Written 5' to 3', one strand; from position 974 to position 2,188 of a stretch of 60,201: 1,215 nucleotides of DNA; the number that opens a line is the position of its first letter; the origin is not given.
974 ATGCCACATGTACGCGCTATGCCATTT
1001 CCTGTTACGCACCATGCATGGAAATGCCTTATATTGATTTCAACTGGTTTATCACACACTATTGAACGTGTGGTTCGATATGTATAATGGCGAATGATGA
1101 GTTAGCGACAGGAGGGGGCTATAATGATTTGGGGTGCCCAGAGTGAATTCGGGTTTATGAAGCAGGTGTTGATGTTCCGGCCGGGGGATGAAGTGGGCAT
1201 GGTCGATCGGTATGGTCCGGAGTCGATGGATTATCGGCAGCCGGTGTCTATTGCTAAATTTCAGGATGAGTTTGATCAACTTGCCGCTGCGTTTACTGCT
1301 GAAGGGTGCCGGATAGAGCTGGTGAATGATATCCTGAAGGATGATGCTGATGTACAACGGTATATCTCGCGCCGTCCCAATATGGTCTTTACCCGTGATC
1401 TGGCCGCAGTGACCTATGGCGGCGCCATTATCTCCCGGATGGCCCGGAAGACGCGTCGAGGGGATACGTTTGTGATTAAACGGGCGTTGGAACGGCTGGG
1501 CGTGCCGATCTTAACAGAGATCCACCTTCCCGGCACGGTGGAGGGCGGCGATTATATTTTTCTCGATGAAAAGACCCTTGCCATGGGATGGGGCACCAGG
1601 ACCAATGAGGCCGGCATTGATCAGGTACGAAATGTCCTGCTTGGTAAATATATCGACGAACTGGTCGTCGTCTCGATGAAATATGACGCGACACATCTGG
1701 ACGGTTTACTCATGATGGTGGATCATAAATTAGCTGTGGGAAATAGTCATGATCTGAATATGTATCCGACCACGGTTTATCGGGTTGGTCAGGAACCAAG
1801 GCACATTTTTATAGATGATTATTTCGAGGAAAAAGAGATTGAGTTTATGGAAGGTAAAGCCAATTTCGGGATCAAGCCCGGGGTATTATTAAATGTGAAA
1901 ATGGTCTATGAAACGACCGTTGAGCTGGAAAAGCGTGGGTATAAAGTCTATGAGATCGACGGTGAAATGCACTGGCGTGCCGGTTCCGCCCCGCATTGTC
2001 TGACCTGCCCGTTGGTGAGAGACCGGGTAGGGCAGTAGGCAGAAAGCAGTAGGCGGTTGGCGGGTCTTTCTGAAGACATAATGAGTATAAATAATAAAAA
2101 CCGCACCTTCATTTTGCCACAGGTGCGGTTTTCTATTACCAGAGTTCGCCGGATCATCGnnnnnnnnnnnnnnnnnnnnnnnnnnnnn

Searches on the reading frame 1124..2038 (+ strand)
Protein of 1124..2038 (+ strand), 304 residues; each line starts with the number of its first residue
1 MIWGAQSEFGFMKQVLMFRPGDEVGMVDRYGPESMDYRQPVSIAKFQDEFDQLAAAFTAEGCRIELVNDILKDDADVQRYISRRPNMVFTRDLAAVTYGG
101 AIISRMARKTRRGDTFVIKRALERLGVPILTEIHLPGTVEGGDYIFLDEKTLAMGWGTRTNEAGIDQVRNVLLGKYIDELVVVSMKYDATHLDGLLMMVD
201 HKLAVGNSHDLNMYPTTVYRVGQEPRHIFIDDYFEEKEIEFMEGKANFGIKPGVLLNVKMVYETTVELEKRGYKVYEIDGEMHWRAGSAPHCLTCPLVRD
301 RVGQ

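Call 29: search_protein_families(library=pfam, proteins=[window:1124-2038:+], max_evalue=0.00001)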
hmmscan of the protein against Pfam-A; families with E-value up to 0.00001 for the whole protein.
window:1124-2038:+ (304 aa): 2 families
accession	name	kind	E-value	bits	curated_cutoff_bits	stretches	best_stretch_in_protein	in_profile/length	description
PF02274.22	ADI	-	1.5e-28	100.3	22.8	2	78-205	115-255/377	Arginine deiminase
PF19420.4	DDAH_eukar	-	4.4e-06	26.6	23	1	44-205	26-191/291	N,N dimethylarginine dimethylhydrolase, eukaryotic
